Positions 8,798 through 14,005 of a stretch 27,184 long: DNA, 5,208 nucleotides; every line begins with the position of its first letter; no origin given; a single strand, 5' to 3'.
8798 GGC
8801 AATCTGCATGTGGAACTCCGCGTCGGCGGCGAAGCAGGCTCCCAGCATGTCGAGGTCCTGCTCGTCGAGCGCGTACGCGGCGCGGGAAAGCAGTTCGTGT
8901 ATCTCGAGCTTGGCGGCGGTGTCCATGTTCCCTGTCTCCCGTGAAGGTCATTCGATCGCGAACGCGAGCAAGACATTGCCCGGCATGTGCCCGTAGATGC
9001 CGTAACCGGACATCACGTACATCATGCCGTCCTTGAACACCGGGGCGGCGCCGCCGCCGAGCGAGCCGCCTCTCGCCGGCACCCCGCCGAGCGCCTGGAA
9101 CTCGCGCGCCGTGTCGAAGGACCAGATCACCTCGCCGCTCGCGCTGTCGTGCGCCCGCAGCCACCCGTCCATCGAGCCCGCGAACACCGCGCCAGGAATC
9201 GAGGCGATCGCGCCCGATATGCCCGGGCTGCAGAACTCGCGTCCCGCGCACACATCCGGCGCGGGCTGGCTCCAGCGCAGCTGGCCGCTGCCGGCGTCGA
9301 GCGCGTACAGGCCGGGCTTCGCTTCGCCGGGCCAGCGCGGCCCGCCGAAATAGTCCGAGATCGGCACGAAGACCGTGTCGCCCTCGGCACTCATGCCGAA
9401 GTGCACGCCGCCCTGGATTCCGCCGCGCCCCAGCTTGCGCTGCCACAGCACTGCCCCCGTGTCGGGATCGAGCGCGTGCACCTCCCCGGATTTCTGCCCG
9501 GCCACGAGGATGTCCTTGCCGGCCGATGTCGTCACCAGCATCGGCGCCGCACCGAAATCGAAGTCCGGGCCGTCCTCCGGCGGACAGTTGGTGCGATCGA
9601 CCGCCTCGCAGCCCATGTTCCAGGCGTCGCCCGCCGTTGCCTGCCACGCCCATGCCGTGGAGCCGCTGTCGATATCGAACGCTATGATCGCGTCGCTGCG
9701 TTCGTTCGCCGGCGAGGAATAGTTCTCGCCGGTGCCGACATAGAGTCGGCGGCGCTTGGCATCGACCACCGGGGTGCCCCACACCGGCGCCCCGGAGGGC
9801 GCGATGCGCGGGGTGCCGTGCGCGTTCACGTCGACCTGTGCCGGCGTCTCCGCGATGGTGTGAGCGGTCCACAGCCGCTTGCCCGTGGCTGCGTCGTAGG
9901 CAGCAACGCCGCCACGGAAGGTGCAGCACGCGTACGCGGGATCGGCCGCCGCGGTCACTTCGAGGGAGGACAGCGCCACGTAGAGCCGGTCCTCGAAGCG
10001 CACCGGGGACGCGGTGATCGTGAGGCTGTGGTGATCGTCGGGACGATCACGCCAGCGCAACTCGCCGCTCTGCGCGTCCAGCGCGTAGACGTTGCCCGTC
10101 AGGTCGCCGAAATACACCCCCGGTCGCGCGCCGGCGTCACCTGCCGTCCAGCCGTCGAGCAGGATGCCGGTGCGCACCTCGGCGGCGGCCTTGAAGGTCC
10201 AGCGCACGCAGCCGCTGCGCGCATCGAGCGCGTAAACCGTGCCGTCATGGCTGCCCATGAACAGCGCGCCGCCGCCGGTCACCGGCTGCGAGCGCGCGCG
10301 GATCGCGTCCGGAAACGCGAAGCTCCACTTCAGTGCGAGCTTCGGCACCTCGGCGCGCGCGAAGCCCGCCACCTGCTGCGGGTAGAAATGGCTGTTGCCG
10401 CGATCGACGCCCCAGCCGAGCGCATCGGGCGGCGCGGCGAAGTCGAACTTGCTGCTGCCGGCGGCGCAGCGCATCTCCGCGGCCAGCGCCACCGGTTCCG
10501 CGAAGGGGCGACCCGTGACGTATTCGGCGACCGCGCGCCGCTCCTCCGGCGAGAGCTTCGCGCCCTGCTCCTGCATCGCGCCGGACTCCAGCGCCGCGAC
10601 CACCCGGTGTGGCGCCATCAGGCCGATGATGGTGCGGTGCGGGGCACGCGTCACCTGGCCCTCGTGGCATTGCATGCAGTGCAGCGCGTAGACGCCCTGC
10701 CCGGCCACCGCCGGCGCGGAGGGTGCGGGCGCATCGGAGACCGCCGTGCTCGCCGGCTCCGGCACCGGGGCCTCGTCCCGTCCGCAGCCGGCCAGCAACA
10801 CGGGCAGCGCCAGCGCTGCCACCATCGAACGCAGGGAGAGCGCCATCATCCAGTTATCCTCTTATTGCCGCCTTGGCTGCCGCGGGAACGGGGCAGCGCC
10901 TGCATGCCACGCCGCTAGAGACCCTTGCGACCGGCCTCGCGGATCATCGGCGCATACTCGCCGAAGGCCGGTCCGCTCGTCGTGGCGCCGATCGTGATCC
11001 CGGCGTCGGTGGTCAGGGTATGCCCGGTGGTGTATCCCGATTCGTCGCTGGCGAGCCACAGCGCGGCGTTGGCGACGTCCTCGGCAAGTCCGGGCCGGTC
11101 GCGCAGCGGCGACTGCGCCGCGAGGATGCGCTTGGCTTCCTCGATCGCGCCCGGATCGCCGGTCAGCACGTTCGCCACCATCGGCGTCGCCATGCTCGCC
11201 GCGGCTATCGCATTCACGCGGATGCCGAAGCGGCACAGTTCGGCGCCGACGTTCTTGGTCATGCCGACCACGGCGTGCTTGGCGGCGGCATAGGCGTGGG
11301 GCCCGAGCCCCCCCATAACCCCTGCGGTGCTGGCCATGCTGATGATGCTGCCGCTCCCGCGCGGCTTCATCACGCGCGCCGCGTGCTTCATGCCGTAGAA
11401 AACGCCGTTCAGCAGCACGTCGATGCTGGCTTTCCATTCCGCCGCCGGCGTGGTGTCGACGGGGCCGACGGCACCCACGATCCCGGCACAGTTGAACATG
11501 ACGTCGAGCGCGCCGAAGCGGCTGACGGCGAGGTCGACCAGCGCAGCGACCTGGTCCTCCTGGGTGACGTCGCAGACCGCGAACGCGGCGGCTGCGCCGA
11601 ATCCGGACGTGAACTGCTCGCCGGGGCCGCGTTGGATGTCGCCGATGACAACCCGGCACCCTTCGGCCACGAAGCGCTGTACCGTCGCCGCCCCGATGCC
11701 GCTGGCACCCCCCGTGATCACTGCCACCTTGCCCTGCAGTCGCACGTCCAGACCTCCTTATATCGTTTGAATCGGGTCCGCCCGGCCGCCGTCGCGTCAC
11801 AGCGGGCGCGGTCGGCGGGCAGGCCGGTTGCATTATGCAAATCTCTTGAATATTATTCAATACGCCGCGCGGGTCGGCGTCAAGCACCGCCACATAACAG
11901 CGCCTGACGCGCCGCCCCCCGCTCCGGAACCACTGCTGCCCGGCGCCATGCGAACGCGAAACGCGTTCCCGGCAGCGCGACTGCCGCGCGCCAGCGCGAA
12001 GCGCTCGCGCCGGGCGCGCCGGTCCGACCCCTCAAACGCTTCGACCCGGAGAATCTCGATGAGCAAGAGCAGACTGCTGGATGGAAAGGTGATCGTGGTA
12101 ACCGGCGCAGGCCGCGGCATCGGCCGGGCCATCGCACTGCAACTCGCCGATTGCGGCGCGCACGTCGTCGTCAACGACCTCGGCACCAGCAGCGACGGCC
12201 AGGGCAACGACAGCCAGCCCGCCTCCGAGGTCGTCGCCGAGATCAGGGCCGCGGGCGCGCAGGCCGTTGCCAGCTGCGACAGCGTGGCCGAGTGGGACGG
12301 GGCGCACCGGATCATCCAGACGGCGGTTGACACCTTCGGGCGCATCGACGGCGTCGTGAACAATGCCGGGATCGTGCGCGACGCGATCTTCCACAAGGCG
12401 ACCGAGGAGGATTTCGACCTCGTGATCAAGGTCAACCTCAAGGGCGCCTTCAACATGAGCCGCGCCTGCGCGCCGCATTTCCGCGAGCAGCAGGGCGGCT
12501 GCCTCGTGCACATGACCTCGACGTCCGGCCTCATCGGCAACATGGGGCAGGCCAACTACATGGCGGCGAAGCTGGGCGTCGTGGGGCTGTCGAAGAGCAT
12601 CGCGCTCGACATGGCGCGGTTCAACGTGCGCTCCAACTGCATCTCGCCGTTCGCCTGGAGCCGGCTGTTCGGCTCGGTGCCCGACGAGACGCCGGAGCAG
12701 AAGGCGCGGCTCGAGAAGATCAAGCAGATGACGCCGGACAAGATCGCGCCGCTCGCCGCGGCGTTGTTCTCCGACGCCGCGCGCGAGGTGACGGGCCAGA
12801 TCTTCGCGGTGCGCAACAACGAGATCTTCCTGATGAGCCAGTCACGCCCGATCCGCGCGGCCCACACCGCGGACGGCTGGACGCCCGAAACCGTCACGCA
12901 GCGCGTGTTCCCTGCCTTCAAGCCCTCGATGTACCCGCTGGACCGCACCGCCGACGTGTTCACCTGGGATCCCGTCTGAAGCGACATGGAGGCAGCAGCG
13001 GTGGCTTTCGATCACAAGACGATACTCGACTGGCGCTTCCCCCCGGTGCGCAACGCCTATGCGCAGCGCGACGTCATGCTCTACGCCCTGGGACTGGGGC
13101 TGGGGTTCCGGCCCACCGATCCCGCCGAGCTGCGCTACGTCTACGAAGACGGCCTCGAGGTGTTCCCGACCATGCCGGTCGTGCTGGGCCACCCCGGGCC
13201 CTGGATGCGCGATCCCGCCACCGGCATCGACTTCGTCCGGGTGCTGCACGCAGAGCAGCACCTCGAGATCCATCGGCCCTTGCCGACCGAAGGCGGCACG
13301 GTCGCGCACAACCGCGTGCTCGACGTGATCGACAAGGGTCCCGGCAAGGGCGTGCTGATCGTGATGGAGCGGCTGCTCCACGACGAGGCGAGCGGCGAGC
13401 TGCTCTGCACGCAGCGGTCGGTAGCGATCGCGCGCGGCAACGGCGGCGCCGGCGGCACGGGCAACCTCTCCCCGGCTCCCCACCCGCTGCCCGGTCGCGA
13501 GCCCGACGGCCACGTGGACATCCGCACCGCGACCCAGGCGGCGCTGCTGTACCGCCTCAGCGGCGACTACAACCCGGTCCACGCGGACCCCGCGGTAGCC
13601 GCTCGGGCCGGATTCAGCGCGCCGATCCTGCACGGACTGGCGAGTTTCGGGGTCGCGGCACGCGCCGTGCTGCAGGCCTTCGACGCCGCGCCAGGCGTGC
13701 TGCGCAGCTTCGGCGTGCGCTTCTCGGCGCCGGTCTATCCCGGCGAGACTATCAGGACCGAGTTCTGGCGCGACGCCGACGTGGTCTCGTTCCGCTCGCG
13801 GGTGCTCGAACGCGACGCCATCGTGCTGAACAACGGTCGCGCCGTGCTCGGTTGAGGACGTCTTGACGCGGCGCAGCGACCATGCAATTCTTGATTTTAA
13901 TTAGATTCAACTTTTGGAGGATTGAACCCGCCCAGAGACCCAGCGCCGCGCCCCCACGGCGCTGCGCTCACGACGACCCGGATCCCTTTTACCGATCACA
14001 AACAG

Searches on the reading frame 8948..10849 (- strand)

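Call 11: search_protein_families(library=pfam, proteins=[window:8948-10849:-], max_evalue=0.001)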
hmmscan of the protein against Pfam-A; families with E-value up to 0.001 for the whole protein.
window:8948-10849:- (633 aa): 4 families
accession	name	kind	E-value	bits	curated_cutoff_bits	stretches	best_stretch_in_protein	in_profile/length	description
PF13360.13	PQQ_2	-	2e-31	109.9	27.6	3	175-401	17-194/233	Outer membrane protein assembly factor BamB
PF01011.28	PQQ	-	1e-29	104.2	26.7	1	147-470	5-337/595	Glucose/ethanol/alcohol dehydrogenase, beta-propeller domain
PF13570.13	Beta-prop_ACSF4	-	5.7e-22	79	133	2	172-363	40-184/329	Beta-alanine-activating enzyme, beta-propeller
PF13442.11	Cytochrome_CBB3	-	3.1e-07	31.1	27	1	47-111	3-68/68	Cytochrome C oxidase, cbb3-type, subunit III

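Call 66: search_protein_families(library=ncbifam, proteins=[window:8948-10846:-], max_evalue=0.00001)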
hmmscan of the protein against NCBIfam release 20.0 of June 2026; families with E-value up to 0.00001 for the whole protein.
window:8948-10846:- (632 aa): 6 families
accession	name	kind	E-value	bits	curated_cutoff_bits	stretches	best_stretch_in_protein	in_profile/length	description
TIGR03075.1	PQQ_enz_alc_DH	subfamily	5.6e-36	124.2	480.05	1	161-410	38-297/530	PQQ-dependent dehydrogenase, methanol/ethanol family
TIGR04528.1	acido_non_PQQ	subfamily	1.5e-23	83.4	650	1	163-408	25-266/493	acido-empty-quinoprotein group A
TIGR03300.1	assembly_YfgL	equivalog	1.7e-20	73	285.2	2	177-357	47-196/377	outer membrane protein assembly factor BamB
TIGR03074.1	PQQ_membr_DH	subfamily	1.8e-17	62.5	832.65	1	312-467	355-501/783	membrane-bound PQQ-dependent dehydrogenase, glucose/quinate/shikimate family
NF008351.0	PRK11138.1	equivalog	1.8e-16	59.6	423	1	186-270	63-149/394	outer membrane protein assembly factor BamB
NF053615.1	SerThrKinAfsKStmc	equivalog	7.4e-13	48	1300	1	183-267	606-690/809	protein serine/threonine kinase AfsK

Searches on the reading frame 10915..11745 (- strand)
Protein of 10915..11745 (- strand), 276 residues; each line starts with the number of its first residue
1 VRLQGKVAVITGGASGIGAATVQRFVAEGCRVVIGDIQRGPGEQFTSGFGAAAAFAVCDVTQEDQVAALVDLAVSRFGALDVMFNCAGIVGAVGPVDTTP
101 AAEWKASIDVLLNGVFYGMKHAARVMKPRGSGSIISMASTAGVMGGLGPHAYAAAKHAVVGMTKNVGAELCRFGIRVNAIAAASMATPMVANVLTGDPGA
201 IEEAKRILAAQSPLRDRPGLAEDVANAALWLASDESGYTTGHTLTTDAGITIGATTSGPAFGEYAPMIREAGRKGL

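Call 11: search_protein_families(library=pfam, proteins=[window:10915-11745:-], max_evalue=0.001)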
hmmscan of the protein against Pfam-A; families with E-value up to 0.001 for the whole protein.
window:10915-11745:- (276 aa): 4 families
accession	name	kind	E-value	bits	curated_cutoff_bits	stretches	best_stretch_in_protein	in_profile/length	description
PF13561.12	adh_short_C2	-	2.7e-56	191.2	27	1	14-251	3-236/236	Enoyl-(Acyl carrier protein) reductase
PF00106.31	adh_short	-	4.3e-48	163.8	26.6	1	6-193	1-190/195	short chain dehydrogenase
PF08659.16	KR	-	5.9e-09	36.5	22.6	1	9-159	4-156/180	KR domain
PF01370.27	Epimerase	-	1e-05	25.5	20.9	1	9-233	2-226/240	NAD dependent epimerase/dehydratase family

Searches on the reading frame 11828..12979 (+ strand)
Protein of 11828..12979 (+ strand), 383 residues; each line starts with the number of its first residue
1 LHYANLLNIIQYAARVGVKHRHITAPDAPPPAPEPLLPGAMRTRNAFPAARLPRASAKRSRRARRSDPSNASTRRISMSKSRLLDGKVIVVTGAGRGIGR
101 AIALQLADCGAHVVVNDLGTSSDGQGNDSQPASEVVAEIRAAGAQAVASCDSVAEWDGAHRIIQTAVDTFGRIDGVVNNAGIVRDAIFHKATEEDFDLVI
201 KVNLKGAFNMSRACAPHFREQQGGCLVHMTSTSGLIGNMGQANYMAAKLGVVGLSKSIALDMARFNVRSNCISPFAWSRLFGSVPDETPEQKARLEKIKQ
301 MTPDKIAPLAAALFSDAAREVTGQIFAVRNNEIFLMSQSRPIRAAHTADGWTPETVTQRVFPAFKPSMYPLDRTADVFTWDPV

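Call 10: search_protein_families(library=pfam, proteins=[window:11828-12979:+], max_evalue=0.001)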
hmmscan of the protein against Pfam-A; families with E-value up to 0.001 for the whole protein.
window:11828-12979:+ (383 aa): 3 families
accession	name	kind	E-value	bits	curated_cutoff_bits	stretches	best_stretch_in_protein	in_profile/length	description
PF13561.12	adh_short_C2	-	1.5e-44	152.8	27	1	93-328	1-231/236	Enoyl-(Acyl carrier protein) reductase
PF00106.31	adh_short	-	2.6e-44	151.5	26.6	1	87-274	1-179/195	short chain dehydrogenase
PF08659.16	KR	-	6.1e-21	75.6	22.6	1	89-248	3-153/180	KR domain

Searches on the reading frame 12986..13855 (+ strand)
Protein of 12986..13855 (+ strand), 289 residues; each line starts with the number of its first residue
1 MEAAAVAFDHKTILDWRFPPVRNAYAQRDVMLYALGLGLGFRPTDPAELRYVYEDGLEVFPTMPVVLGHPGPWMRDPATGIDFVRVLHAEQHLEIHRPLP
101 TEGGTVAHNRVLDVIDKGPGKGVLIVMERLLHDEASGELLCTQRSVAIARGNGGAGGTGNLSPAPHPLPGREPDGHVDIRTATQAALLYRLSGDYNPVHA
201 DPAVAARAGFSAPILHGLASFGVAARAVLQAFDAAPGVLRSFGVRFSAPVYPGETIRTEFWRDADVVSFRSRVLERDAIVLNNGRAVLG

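Call 10: search_protein_families(library=pfam, proteins=[window:12986-13855:+], max_evalue=0.001)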
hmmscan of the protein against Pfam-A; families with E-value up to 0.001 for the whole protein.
window:12986-13855:+ (289 aa): 3 families
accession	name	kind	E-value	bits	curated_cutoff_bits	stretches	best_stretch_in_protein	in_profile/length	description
PF01575.25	MaoC_dehydratas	-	1.5e-25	89.7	27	1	169-277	6-116/123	MaoC like domain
PF22622.2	MFE-2_hydrat-2_N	-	4e-22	78.9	27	1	24-151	2-130/130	MFE-2 hydratase 2 N-terminal domain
PF13452.11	FAS1_DH_region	-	5.4e-09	36.7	22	1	43-141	33-130/132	FAS1-like, dehydratase domain region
